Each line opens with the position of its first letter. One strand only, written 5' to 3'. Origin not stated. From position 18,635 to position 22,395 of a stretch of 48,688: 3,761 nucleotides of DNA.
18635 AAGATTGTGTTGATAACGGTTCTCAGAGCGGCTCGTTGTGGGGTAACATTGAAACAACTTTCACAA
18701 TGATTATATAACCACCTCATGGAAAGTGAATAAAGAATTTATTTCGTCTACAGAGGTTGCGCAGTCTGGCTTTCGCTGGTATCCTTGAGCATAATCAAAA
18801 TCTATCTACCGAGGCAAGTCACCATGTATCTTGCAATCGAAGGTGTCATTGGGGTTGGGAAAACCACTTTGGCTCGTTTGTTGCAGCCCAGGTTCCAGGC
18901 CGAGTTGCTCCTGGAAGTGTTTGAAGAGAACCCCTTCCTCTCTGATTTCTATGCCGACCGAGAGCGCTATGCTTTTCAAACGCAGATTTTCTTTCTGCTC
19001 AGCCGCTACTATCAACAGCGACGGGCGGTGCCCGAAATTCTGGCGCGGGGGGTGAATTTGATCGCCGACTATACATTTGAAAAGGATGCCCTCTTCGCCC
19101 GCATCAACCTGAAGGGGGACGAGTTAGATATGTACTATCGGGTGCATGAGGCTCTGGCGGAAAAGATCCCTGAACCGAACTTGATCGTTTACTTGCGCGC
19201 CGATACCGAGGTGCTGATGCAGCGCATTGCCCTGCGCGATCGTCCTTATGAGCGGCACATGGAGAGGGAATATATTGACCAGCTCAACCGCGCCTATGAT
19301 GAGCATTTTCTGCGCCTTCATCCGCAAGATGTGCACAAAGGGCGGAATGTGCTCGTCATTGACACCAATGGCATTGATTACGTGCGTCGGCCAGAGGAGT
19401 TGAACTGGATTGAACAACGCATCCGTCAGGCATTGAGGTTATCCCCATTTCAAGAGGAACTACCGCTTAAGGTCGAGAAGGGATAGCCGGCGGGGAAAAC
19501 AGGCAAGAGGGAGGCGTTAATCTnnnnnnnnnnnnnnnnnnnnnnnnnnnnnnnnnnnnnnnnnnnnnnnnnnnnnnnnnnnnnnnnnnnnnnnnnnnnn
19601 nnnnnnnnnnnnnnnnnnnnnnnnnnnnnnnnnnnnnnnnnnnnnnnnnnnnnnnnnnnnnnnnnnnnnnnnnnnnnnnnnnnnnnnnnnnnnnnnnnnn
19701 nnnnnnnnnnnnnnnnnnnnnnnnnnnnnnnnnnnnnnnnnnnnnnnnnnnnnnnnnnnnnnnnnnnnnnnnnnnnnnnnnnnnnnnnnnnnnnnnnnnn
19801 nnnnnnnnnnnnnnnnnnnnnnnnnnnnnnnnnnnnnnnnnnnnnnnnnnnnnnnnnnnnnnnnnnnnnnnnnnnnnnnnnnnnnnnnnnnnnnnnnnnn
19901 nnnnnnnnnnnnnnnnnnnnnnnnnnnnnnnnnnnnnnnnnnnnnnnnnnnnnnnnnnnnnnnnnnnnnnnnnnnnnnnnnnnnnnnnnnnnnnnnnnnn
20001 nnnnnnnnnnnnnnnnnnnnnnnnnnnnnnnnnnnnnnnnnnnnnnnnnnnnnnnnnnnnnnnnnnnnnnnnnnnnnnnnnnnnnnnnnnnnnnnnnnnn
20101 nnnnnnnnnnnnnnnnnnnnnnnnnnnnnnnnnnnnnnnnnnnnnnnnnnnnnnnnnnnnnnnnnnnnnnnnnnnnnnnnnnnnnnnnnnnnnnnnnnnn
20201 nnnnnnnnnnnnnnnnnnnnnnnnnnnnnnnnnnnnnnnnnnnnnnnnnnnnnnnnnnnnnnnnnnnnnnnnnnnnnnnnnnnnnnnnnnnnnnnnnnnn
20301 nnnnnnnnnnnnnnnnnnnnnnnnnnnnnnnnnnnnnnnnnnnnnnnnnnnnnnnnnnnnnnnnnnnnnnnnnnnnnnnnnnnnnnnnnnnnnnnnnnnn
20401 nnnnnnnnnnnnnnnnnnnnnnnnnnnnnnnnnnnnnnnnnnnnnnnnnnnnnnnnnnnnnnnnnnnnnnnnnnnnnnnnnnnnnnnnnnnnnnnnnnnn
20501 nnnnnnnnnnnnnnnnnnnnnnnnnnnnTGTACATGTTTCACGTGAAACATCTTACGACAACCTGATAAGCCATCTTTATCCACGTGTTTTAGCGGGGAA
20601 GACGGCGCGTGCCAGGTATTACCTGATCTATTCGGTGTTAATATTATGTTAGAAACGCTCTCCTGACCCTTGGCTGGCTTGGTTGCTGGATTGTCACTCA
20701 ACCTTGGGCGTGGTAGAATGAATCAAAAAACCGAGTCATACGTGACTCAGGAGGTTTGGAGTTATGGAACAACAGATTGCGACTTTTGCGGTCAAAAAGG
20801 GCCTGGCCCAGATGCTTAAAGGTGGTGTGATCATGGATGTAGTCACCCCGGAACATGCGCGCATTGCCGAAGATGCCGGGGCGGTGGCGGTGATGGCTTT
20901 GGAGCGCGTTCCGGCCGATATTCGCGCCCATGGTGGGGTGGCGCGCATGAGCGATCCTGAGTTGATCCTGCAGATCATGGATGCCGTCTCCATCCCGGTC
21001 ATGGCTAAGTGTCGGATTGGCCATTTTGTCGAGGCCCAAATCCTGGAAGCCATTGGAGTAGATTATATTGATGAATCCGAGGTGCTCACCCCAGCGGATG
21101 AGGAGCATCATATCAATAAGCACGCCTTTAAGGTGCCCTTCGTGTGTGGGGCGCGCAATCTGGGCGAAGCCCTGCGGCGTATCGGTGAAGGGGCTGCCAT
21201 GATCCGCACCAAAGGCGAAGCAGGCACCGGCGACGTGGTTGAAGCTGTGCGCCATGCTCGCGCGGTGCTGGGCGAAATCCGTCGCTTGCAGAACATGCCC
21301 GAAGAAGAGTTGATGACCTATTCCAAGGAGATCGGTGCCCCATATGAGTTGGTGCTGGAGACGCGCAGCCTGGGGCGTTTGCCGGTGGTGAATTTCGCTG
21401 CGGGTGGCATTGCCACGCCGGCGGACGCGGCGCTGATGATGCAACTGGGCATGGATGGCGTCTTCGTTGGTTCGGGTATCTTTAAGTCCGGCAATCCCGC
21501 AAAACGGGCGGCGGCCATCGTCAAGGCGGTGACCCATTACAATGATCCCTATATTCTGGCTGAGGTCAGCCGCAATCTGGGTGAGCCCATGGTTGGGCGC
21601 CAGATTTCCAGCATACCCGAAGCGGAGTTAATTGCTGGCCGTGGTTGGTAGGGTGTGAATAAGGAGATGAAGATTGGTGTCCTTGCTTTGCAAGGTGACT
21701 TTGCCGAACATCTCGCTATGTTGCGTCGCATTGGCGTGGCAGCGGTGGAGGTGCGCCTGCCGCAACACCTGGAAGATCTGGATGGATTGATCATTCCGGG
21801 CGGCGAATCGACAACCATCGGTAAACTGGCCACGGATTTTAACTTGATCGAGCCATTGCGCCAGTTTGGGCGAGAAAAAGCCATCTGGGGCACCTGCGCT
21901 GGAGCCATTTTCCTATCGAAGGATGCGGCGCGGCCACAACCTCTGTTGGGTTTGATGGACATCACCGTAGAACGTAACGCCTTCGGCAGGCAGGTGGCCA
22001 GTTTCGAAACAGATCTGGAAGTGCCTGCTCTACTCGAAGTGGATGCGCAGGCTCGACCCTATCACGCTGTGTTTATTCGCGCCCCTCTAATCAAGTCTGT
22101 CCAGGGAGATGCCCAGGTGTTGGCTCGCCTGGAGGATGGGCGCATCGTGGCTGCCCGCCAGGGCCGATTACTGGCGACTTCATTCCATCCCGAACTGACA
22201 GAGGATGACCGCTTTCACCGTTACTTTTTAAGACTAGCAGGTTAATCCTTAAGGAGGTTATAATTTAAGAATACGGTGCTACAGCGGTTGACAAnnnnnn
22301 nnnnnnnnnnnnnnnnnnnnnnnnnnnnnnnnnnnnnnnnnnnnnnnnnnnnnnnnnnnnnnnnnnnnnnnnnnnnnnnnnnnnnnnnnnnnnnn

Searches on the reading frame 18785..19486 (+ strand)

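Call 7: search_protein_families(library=pfam, proteins=[window:18785-19486:+])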
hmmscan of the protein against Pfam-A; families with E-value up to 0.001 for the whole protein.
window:18785-19486:+ (233 aa): 4 families
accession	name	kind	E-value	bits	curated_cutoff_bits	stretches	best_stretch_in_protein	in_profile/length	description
PF01712.25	dNK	-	9.3e-35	120.7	27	1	16-214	1-199/203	Deoxynucleoside kinase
PF02223.23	Thymidylate_kin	-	1.6e-09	38.2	27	1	18-172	1-160/185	Thymidylate kinase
PF13238.12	AAA_18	-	4.6e-08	34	29.4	1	17-157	2-117/128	AAA domain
PF13671.12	AAA_33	-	3.9e-06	27.7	27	1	18-172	4-141/143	AAA domain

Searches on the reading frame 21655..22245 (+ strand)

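Call 7: search_protein_families(library=pfam, proteins=[window:21655-22245:+])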
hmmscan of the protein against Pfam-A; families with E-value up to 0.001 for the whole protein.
window:21655-22245:+ (196 aa): 2 families
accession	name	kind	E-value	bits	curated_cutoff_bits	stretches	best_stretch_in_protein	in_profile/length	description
PF01174.25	SNO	-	8e-59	199.1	27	1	9-193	1-184/188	SNO glutamine amidotransferase family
PF07685.20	GATase_3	-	4.2e-06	27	27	1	20-127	16-133/196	CobB/CobQ-like glutamine amidotransferase domain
